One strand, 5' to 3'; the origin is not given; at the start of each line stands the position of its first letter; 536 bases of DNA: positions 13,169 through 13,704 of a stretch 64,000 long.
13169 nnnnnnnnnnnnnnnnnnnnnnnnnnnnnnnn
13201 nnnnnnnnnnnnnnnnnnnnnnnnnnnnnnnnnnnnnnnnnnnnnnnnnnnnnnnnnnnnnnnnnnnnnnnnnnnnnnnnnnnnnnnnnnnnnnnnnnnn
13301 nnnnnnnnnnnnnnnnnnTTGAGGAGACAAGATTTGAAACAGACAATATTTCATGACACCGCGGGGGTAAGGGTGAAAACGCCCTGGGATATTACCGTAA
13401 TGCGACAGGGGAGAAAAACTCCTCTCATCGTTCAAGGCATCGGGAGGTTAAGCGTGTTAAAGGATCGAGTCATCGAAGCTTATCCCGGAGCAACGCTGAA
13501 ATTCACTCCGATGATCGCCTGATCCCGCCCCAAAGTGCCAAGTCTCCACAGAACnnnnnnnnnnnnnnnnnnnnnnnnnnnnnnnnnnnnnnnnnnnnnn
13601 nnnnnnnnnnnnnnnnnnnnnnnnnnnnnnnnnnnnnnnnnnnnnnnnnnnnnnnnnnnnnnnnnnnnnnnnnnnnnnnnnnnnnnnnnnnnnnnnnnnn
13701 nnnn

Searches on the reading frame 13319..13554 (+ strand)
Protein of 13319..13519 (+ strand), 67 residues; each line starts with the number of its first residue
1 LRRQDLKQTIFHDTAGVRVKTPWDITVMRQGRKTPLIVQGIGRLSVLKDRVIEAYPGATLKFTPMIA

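Call 7: search_protein_families(library=pfam, proteins=[window:13319-13519:+], max_evalue=1)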
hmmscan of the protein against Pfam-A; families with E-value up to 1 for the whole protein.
window:13319-13519:+ (67 aa): 0 families

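Call 10: find_homologous_proteins(query=window:13319-13519:+, max_evalue=10)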
Query window:13319-13519:+ (67 aa): 1 proteins with E <= 10 among 1 candidates.
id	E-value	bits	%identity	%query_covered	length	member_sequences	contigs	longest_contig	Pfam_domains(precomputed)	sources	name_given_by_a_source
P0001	4.3e-33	129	98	93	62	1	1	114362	-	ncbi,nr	ncbi:MAG: hypothetical protein Q8L09_02200 [Candidatus Moranbacteria bacterium]|nr:hypothetical prot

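Call 21: find_encoding_contigs(protein=P0001, flank=10000, max_places=10)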
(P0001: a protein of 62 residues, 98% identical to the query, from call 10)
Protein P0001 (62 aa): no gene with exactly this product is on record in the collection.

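Call 25: search_protein_representatives(protein=window:13319-13519:+)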
Query: 67 residues. Proteins with E-value up to 0.001 (for the whole library): 2; up to 1e-10: 1; up to 1e-30: 1. The best 2 are listed.
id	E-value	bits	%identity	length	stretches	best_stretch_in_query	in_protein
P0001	1.4e-33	128.8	98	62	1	6-67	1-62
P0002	4.7e-04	35.8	42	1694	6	21-50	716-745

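Call 27: search_protein_families(library=pfam, proteins=[P0002], max_evalue=0.01)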
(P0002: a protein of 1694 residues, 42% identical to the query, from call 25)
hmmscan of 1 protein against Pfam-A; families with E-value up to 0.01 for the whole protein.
P0002 (1694 aa): 6 families
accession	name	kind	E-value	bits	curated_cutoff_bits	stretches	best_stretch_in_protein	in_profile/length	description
PF06594.17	HCBP_related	-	1.5e-65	217.3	21.4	8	1258-1302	1-42/42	Haemolysin-type calcium binding protein related domain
PF00353.25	HemolysinCabind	-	1.3e-54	182.1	23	13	1046-1079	2-35/36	RTX calcium-binding nonapeptide repeat (4 copies)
PF07367.17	FB_lectin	-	1.6e-20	74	25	0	1146-1179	12-48/140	Fungal fruit body lectin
PF20067.5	SSL_N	-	2.9e-09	37.1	18.9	0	1108-1123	18-33/46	Strictosidine synthase-like, N-terminal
PF12680.13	SnoaL_2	-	9.8e-07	29.8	27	0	1402-1442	33-73/102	SnoaL-like domain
PF23594.1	RPN11_C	-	0.0007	20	27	0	1086-1125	13-52/80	26S proteasome regulatory subunit RPN11 C-terminal domain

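Call 30: find_related_loci(query=window:13334-13519:+, collection=metagenome_contigs, flank=3000)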
Query window:13334-13519:+ (62 aa) in metagenome_contigs; peptide patterns used: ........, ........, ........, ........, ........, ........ (x = any residue, [..] = any of these).
243 stretches matched a pattern, but none encodes a relative of the query by tblastn (E <= 1e-3).
